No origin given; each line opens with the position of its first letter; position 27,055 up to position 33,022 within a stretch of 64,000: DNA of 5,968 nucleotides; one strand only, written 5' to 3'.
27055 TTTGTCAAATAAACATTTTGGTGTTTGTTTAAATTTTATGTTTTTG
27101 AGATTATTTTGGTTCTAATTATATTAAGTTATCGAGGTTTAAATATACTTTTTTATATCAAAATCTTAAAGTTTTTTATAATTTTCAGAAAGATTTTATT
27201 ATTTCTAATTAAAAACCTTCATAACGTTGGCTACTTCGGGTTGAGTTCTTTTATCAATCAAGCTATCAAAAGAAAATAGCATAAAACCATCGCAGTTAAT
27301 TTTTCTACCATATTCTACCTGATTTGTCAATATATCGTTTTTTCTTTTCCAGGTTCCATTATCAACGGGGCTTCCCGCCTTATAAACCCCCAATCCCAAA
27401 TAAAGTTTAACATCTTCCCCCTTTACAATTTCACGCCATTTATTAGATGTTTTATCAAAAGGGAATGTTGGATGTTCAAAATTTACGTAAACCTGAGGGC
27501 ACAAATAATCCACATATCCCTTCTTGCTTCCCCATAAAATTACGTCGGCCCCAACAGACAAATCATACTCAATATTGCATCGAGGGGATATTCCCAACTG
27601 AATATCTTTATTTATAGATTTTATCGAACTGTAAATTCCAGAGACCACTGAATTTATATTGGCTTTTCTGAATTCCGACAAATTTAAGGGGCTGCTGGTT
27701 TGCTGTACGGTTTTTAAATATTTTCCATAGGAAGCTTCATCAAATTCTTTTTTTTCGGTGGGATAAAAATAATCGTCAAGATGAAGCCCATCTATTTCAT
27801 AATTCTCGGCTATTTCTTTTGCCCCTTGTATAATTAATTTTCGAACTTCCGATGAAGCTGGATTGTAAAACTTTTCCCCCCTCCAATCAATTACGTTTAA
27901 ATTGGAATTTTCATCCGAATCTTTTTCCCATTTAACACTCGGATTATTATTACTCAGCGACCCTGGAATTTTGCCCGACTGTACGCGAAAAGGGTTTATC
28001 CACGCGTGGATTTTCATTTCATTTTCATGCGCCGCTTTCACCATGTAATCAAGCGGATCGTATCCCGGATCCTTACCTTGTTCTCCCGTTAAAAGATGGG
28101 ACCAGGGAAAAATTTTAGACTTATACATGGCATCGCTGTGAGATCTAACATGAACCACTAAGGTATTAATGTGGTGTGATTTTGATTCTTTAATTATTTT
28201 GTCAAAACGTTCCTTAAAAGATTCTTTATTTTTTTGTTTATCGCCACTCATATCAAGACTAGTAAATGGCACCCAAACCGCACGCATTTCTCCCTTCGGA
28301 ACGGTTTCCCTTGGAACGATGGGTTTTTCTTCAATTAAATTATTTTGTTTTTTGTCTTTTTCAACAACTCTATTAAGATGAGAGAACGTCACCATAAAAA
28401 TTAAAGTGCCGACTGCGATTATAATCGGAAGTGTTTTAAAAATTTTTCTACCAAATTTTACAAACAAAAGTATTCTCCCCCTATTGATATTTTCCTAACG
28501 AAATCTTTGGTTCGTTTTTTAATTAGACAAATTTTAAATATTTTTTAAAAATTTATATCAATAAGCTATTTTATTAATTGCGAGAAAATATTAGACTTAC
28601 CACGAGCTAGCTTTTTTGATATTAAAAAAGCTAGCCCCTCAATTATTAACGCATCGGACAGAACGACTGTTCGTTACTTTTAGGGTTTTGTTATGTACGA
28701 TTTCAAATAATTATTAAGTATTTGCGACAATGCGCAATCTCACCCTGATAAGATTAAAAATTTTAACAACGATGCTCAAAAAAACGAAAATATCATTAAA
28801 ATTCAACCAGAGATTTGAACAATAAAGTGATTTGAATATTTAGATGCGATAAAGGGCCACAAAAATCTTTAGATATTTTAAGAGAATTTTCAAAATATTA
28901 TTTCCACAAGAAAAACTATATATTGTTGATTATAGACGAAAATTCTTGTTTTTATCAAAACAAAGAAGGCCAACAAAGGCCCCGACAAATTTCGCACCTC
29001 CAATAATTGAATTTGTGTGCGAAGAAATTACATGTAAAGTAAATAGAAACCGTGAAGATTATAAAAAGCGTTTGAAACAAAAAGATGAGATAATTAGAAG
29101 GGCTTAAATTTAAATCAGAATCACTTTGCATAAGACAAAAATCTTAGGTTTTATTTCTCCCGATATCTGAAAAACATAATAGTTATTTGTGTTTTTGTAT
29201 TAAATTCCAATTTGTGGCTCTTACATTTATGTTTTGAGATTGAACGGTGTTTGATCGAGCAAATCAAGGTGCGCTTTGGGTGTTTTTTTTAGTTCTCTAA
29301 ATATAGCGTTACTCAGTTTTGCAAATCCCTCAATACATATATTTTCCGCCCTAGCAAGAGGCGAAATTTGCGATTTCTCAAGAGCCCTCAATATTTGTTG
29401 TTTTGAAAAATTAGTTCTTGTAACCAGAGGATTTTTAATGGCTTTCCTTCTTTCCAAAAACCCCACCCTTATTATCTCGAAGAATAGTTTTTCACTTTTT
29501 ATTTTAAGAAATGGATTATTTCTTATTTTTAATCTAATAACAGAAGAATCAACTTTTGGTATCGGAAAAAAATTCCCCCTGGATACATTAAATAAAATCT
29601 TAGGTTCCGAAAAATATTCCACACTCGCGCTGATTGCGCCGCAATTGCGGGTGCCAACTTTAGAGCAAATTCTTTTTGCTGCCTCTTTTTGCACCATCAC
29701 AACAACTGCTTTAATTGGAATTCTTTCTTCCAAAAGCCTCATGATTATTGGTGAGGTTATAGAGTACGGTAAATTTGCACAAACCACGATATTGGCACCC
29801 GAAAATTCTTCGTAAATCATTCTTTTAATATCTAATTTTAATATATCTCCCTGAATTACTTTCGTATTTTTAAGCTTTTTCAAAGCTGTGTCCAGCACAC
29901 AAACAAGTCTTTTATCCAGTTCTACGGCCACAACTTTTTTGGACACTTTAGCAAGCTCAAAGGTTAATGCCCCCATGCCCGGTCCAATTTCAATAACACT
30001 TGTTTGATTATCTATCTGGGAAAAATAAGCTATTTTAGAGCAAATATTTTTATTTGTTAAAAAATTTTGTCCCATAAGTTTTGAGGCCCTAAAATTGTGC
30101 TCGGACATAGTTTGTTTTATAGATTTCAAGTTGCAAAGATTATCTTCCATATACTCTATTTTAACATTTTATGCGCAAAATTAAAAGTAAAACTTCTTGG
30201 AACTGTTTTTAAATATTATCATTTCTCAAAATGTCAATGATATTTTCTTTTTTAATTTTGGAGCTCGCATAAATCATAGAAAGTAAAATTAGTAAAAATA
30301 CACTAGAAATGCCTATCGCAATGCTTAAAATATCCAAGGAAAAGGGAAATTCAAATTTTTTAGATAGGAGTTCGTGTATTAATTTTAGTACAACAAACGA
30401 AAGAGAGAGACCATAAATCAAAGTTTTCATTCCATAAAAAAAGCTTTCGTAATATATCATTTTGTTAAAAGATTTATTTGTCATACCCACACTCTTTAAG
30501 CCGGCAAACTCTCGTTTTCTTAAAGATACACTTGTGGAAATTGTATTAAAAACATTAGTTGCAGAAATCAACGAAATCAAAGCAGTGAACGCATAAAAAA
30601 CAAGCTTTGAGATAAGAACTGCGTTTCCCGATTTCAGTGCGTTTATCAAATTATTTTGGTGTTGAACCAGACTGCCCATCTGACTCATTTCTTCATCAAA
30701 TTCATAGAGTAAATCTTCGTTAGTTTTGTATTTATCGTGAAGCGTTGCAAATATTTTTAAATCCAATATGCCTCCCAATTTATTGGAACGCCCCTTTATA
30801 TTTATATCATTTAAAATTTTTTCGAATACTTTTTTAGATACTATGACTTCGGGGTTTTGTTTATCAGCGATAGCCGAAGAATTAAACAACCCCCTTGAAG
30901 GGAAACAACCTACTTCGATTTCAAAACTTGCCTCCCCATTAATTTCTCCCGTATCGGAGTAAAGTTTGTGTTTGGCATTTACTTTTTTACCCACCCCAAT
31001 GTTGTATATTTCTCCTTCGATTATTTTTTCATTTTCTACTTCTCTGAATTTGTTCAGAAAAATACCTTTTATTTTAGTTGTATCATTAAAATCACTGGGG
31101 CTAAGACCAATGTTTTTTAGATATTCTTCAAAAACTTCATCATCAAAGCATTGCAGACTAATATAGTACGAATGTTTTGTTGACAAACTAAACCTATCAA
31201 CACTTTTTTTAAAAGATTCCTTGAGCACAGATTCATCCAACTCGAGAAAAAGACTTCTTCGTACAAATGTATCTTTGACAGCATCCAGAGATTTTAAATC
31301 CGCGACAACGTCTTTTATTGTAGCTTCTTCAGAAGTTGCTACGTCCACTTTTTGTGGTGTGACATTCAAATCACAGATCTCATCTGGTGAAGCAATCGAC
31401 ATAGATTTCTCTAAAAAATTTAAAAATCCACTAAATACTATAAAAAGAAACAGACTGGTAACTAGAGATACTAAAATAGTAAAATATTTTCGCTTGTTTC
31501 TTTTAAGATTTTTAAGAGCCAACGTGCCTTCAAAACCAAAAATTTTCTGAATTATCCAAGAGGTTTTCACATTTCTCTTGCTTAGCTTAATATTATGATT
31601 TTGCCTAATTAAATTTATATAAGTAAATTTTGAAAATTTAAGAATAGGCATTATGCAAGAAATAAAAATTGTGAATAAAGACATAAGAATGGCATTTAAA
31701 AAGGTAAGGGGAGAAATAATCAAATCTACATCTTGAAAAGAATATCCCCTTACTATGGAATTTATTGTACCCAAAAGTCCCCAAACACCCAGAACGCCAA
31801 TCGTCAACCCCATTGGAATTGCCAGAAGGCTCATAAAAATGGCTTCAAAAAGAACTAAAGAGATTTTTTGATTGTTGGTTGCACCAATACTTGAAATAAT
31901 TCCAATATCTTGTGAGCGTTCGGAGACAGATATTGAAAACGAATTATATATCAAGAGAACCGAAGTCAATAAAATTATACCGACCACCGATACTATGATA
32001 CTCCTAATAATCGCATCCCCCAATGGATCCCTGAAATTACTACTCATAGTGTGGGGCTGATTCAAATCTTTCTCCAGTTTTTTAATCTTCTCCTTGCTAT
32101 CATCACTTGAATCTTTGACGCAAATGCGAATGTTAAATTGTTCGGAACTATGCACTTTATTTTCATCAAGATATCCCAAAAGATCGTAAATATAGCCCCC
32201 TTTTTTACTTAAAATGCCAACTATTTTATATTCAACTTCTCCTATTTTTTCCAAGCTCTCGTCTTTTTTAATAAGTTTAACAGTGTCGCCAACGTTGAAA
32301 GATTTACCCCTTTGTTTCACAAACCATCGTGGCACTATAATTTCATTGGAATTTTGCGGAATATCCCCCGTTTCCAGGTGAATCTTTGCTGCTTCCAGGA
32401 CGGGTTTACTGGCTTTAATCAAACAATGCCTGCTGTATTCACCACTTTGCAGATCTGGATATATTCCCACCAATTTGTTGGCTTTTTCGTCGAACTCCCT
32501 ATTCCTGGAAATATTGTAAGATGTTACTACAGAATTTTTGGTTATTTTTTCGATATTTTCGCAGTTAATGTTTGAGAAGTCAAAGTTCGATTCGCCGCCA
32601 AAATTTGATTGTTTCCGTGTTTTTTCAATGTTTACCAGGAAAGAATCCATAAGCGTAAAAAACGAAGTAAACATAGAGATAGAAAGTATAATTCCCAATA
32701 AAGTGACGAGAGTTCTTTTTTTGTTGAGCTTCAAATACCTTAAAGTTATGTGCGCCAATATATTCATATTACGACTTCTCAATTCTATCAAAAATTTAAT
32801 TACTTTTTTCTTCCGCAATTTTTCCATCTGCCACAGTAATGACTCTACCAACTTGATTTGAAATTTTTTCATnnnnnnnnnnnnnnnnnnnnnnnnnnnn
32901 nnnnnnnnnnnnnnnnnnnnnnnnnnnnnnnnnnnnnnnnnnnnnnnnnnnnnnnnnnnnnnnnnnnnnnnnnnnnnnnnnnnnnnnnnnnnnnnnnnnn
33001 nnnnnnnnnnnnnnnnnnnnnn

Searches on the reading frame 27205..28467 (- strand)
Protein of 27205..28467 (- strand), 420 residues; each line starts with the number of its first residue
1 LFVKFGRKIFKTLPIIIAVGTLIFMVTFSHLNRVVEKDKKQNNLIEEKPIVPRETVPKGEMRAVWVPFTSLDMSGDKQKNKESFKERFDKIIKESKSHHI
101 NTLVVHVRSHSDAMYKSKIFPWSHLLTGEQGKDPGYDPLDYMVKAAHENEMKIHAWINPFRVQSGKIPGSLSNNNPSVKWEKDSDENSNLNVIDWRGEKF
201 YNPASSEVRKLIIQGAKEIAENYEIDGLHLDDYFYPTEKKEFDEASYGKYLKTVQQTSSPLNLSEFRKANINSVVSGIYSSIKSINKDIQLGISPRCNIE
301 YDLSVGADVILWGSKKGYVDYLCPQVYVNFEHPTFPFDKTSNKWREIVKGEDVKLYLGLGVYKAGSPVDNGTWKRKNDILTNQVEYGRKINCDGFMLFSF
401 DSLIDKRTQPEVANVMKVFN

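Call 61: search_protein_families(library=pfam, proteins=[window:27205-28467:-], max_evalue=0.00001)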
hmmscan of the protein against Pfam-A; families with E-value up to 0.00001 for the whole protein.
window:27205-28467:- (420 aa): 1 family
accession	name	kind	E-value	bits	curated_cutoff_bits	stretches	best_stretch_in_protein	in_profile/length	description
PF02638.21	GHL10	-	4.4e-53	180.8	27.9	1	60-369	1-304/311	Glycosyl hydrolase-like 10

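Call 85: search_protein_families(library=ncbifam, proteins=[window:27205-28467:-], max_evalue=0.001)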
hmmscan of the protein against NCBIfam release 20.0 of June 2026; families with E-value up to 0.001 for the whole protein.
window:27205-28467:- (420 aa): 0 families

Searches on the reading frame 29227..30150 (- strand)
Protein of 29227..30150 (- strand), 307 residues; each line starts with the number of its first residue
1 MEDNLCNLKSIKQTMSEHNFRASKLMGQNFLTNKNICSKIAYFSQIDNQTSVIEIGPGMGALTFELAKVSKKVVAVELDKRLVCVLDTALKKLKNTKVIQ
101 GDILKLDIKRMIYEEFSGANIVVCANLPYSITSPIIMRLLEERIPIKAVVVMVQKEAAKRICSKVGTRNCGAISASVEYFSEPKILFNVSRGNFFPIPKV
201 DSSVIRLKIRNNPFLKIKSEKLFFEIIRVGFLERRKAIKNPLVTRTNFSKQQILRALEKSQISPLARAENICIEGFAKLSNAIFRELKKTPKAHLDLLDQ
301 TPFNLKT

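Call 61: search_protein_families(library=pfam, proteins=[window:29227-30150:-], max_evalue=0.00001)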
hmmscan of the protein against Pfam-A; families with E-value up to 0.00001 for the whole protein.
window:29227-30150:- (307 aa): 1 family
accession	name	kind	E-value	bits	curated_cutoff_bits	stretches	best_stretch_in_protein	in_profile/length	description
PF00398.26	RrnaAD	-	1.5e-59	201.7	24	1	21-282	3-260/263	Ribosomal RNA adenine dimethylase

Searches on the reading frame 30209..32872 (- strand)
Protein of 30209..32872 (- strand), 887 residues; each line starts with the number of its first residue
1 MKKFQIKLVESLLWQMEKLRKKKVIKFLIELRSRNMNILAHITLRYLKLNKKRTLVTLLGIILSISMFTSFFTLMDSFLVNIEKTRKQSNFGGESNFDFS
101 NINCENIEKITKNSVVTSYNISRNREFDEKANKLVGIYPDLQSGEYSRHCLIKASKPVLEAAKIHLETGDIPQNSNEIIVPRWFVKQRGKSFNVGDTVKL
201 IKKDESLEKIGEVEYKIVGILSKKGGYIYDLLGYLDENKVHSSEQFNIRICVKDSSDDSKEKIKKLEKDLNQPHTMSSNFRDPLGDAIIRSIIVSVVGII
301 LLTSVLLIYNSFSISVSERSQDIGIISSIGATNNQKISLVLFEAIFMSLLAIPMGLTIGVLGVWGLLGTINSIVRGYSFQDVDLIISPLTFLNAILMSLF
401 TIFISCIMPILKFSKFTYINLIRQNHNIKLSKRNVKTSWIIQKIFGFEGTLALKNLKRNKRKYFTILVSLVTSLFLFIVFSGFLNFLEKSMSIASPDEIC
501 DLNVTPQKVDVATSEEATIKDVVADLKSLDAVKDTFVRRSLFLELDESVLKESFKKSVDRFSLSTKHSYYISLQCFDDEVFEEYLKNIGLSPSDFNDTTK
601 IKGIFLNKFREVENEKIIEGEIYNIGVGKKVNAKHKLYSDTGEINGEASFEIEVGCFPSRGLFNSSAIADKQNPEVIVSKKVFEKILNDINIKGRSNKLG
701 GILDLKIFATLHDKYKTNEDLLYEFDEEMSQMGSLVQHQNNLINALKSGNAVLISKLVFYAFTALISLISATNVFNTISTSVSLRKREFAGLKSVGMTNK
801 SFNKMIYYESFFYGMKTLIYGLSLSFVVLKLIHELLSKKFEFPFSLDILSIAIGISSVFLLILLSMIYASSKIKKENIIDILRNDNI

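Call 61: search_protein_families(library=pfam, proteins=[window:30209-32872:-], max_evalue=0.00001)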
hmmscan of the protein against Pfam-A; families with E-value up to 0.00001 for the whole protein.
window:30209-32872:- (887 aa): 1 family
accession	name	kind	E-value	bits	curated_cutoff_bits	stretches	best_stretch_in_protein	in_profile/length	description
PF02687.27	FtsX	-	1e-33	116.4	25.5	2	761-878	2-120/120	FtsX-like permease C-terminal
